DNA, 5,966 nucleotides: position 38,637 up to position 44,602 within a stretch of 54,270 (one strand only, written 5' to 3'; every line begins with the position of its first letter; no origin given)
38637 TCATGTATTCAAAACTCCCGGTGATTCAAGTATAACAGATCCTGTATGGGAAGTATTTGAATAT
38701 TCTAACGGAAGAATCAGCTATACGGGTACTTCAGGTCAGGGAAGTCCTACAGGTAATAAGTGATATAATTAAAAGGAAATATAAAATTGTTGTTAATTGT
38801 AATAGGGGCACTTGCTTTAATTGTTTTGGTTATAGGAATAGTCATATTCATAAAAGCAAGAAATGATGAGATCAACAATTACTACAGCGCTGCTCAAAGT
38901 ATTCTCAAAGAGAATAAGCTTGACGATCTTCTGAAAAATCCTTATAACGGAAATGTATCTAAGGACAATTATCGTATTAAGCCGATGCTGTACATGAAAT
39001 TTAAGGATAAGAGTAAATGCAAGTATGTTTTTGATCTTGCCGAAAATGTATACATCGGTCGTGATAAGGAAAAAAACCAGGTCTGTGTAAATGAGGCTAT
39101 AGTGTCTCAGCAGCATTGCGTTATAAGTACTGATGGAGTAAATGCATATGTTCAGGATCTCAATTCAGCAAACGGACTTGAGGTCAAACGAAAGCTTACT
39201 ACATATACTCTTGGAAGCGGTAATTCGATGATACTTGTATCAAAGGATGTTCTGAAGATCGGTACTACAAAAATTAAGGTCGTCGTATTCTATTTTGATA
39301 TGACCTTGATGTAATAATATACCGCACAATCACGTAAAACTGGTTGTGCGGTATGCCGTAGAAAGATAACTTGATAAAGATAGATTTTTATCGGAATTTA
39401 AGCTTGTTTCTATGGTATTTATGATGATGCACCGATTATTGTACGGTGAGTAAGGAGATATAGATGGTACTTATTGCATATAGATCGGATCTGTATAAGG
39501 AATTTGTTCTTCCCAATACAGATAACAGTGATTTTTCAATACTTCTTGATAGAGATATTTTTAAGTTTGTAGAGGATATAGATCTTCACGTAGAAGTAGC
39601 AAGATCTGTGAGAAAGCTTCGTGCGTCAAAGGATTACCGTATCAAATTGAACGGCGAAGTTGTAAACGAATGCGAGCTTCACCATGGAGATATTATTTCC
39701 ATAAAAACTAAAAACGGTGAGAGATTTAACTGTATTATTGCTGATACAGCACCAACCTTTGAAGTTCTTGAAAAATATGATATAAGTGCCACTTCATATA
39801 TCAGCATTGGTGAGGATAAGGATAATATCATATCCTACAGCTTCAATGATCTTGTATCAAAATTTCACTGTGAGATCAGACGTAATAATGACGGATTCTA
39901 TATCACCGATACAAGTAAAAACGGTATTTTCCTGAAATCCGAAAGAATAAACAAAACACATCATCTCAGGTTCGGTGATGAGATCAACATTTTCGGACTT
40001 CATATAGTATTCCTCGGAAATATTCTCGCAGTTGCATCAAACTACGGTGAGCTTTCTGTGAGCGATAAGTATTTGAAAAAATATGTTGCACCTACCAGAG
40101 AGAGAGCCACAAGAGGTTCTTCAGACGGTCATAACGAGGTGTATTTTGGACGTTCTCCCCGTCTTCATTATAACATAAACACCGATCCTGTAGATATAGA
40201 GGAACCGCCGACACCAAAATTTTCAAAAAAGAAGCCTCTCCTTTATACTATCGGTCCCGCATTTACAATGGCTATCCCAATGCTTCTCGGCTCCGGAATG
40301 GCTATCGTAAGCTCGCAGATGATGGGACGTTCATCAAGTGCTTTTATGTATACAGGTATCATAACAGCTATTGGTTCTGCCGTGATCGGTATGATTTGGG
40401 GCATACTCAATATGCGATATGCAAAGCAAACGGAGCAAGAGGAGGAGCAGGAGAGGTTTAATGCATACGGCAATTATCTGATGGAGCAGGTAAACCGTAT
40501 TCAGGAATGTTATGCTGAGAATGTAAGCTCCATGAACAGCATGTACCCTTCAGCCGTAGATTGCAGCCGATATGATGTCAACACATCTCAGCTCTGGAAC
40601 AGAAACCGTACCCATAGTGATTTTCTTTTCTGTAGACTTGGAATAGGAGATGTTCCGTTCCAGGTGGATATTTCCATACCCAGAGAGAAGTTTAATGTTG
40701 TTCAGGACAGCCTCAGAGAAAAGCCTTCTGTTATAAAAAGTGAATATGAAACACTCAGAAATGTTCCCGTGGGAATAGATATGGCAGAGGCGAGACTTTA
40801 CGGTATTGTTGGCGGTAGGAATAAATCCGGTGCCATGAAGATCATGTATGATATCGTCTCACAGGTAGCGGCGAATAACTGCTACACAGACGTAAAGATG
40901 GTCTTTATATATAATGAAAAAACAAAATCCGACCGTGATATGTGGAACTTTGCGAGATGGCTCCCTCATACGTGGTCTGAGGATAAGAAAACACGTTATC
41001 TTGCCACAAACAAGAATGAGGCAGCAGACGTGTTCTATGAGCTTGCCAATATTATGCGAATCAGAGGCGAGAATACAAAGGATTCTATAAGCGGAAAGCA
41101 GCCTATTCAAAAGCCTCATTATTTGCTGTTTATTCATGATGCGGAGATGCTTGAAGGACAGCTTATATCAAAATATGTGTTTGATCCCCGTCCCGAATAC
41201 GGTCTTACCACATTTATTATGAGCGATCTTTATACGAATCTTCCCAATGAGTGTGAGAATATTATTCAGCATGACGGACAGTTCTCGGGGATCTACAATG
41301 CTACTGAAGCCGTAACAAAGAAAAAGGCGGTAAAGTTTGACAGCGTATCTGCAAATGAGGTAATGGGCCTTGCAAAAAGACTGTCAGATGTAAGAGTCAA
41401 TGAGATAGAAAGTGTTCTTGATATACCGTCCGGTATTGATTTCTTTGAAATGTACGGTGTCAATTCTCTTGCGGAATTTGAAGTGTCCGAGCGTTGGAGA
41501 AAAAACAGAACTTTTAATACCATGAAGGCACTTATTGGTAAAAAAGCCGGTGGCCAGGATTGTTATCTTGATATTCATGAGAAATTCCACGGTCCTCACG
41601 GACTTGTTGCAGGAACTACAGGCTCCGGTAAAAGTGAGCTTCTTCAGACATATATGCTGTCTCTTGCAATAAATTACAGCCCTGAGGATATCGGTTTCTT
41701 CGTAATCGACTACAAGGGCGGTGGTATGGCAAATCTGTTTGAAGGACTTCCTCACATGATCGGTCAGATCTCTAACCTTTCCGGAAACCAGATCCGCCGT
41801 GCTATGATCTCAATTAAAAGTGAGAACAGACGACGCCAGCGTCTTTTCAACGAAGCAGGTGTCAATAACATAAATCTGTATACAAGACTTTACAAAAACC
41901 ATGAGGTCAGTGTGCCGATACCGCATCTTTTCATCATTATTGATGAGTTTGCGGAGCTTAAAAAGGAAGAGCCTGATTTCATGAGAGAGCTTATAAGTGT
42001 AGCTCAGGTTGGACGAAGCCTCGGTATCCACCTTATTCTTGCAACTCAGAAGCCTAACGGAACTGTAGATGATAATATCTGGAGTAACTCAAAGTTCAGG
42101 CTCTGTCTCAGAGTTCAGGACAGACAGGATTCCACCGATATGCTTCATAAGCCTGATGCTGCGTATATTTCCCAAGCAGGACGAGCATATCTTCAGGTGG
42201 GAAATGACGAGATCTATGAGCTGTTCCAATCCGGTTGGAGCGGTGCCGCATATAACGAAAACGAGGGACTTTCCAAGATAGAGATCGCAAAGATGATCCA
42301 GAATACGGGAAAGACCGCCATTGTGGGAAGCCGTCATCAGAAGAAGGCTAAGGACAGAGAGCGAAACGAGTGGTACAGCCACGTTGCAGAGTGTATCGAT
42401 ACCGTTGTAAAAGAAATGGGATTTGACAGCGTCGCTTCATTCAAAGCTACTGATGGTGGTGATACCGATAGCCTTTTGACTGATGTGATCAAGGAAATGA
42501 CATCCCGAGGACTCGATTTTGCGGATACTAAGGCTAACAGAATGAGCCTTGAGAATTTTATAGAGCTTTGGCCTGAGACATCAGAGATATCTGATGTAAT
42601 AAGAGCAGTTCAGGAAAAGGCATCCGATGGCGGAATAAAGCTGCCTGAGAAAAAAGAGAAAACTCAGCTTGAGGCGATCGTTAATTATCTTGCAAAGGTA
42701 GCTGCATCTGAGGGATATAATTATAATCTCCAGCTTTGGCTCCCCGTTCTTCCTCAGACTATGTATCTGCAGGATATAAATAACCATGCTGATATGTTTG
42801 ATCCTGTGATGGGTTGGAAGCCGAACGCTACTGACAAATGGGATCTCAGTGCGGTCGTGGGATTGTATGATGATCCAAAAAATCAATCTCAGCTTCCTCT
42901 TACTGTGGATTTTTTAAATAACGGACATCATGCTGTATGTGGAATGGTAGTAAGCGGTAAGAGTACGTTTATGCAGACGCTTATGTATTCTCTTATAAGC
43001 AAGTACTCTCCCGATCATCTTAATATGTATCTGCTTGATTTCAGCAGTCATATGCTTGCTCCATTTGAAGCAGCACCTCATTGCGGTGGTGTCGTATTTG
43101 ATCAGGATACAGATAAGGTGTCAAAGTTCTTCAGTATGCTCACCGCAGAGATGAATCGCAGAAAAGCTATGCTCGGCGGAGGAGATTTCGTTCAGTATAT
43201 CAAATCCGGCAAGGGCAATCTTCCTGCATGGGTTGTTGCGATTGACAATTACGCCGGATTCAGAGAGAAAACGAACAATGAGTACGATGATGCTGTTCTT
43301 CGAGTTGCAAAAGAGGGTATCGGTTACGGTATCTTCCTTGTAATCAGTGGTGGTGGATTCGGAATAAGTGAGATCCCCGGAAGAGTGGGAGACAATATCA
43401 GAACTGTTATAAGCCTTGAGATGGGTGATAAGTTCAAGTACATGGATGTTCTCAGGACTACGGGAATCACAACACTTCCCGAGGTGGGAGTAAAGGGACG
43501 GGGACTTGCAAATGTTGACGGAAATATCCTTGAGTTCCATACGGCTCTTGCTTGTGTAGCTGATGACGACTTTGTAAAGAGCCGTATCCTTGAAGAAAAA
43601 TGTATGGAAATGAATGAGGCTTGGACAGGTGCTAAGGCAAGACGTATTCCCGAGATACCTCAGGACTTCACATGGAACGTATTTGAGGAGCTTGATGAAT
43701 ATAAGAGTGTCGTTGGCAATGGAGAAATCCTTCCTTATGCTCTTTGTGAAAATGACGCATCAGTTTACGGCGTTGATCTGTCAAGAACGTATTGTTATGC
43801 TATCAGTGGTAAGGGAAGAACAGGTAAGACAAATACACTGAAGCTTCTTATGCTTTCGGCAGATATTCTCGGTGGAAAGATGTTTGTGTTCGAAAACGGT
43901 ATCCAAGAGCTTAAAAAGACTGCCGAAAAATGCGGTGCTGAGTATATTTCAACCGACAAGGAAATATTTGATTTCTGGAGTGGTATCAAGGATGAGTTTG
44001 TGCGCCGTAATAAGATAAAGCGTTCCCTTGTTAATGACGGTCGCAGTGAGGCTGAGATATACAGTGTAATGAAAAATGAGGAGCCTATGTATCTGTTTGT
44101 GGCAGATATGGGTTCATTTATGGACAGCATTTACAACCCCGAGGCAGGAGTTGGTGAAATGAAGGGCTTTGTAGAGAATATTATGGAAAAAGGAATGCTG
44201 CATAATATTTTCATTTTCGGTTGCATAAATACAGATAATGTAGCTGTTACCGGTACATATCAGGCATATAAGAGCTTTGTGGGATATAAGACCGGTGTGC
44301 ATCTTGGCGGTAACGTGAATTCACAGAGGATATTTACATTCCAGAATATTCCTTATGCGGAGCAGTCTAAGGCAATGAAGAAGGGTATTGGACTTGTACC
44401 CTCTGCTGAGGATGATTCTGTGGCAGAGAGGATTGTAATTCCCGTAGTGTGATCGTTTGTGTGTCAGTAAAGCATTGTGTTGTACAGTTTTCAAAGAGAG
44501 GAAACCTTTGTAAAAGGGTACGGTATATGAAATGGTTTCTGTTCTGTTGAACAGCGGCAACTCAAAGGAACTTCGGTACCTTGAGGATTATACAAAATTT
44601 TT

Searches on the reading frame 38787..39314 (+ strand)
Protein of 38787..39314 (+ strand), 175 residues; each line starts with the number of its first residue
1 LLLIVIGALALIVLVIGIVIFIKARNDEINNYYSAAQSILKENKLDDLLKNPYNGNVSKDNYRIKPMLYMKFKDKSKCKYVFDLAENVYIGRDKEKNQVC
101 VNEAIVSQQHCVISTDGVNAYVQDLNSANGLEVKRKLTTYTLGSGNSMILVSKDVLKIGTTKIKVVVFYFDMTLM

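Call 9: search_protein_families(library=pfam, proteins=[window:38787-39314:+], max_evalue=0.01)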
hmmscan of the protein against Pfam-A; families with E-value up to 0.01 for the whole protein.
window:38787-39314:+ (175 aa): 2 families
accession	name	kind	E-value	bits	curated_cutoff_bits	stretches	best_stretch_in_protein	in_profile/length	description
PF00498.31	FHA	-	1.2e-10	42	20.7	1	89-159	2-67/67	FHA domain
PF16697.10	Yop-YscD_cpl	-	6.7e-06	26.7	33.2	1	85-165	15-90/94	Inner membrane component of T3SS, cytoplasmic domain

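Call 60: search_protein_families(library=ncbifam, proteins=[window:38787-39314:+], max_evalue=0.001)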
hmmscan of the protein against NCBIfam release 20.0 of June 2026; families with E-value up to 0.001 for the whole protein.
window:38787-39314:+ (175 aa): 2 families
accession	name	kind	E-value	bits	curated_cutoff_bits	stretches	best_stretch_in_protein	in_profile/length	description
TIGR03354.1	VI_FHA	hypoth_equivalog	3.1e-08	33.9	120.25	1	70-167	9-103/420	type VI secretion system-associated FHA domain protein TagH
NF049868.1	FhaB_Rv0019c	equivalog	8.3e-08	32.4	125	1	4-163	8-156/158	FHA domain-containing protein FhaB/FipA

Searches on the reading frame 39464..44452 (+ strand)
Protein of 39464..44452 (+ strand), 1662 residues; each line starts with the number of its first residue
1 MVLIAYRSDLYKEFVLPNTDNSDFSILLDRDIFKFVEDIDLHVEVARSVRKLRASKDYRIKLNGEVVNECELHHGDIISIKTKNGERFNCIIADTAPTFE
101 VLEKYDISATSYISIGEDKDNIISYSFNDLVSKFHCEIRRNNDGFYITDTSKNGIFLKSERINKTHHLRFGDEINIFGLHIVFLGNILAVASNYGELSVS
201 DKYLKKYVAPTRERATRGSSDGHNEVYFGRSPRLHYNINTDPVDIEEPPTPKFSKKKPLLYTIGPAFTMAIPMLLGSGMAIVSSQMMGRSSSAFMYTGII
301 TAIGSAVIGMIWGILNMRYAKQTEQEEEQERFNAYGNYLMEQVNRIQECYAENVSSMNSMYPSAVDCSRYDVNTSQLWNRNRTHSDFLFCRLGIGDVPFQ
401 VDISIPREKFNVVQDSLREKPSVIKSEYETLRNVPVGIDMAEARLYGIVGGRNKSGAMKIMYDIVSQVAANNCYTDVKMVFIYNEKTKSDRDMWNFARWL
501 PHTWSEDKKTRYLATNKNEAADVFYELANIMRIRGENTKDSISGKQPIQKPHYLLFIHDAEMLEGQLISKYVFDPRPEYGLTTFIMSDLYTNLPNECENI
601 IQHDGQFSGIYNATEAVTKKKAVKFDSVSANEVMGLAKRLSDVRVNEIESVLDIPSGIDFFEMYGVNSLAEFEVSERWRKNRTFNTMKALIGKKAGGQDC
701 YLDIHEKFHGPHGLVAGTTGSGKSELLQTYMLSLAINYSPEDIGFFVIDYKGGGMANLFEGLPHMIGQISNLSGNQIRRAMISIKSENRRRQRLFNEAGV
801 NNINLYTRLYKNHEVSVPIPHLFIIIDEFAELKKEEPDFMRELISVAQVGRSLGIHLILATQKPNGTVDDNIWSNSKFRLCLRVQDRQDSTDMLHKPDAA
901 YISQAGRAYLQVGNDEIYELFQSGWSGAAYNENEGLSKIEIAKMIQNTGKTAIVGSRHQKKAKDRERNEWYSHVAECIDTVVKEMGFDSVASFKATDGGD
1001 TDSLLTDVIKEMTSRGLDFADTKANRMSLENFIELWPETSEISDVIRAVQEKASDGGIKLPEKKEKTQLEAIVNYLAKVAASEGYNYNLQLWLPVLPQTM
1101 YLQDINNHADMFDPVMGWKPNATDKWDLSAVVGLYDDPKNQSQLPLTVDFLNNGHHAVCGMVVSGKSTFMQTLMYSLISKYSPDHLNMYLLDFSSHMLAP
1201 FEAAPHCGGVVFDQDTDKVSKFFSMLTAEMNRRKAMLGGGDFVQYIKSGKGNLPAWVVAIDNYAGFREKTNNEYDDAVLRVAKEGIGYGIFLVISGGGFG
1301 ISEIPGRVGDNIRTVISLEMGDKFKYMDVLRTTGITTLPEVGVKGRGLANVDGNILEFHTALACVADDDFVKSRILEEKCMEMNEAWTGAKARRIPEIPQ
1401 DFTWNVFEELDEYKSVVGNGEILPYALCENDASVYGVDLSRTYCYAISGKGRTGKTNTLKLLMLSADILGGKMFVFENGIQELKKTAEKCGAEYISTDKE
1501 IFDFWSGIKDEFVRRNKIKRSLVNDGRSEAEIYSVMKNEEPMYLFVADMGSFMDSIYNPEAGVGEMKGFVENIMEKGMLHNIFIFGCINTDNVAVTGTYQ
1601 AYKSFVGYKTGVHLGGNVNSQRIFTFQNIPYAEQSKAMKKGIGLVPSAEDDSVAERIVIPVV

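Call 9: search_protein_families(library=pfam, proteins=[window:39464-44452:+], max_evalue=0.01)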
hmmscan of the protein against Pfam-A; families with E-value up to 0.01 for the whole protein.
window:39464-44452:+ (1662 aa): 6 families
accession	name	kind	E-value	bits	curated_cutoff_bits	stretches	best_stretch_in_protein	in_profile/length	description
PF01580.24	FtsK_SpoIIIE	-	5.1e-54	183.5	24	2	686-864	17-219/221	FtsK/SpoIIIE family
PF00498.31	FHA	-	5.9e-14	52.7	20.7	1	113-176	1-66/67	FHA domain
PF13401.12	AAA_22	-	6.3e-08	33.4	27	1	709-861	4-122/130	AAA domain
PF01935.23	DUF87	-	4.8e-05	24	23.2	0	696-729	10-42/220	Helicase HerA, central domain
PF13555.12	AAA_29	-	0.00051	20.2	27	0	710-731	23-43/61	P-loop containing region of AAA domain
PF05872.18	HerA_C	-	0.0064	15.6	22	0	702-753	13-60/502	Helicase HerA-like C-terminal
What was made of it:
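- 39464..44452 (+): EssC-type T7SS ATPase with an N-terminal FHA domain in which Glu occupies the canonical Arg position (I-G-E). Pfam FHA and FtsK_SpoIIIE (call 9).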

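Call 60: search_protein_families(library=ncbifam, proteins=[window:39464-44452:+], max_evalue=0.001)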
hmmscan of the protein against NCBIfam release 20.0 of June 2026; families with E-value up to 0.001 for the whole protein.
window:39464-44452:+ (1662 aa): 11 families
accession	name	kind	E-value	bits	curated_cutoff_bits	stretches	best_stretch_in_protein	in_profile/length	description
TIGR03928.1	T7_EssCb_Firm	equivalog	0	1060.6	778.4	2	227-982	5-741/1296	type VII secretion protein EssC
TIGR03924.1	T7SS_EccC_a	equivalog_domain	1.6e-111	374.1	509.15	2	247-922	3-665/673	type VII secretion protein EccCa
TIGR03925.1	T7SS_EccC_b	equivalog_domain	3.5e-78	263.3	346.55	2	1078-1463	8-382/564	type VII secretion protein EccCb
NF007615.0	PRK10263.1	equivalog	3.6e-23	81.3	1566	1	675-899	980-1221/1355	DNA translocase FtsK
TIGR03354.1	VI_FHA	hypoth_equivalog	1.4e-07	31.7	120.25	1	114-176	27-94/420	type VI secretion system-associated FHA domain protein TagH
NF041017.1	DNA_import_CedB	equivalog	0.00016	20.4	700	0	705-752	270-314/590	DNA import protein CedB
NF041660.2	oxygluDhInhib_OdhI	equivalog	0.0002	21.2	200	1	131-184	75-128/130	oxoglutarate dehydrogenase inhibitor Odhl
NF041214.1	plasmid_TraB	equivalog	0.00032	19.3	800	0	711-890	249-415/639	plasmid transfer protein TraB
NF040937.1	HerA_Thermprot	equivalog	0.00049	18.6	800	0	812-898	342-428/487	DNA double-strand break repair helicase HerA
NF049868.1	FhaB_Rv0019c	equivalog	0.00085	19.4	125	0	111-176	86-151/158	FHA domain-containing protein FhaB/FipA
TIGR00929.1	VirB4_CagE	subfamily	0.00095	17.5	643.1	0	1152-1187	436-468/792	VirB4 family type IV secretion/conjugal transfer ATPase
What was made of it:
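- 39464..44452 (+): NCBIfam T7_EssCb_Firm 1060.6 bits against a cut-off of 778.4 (call 60).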
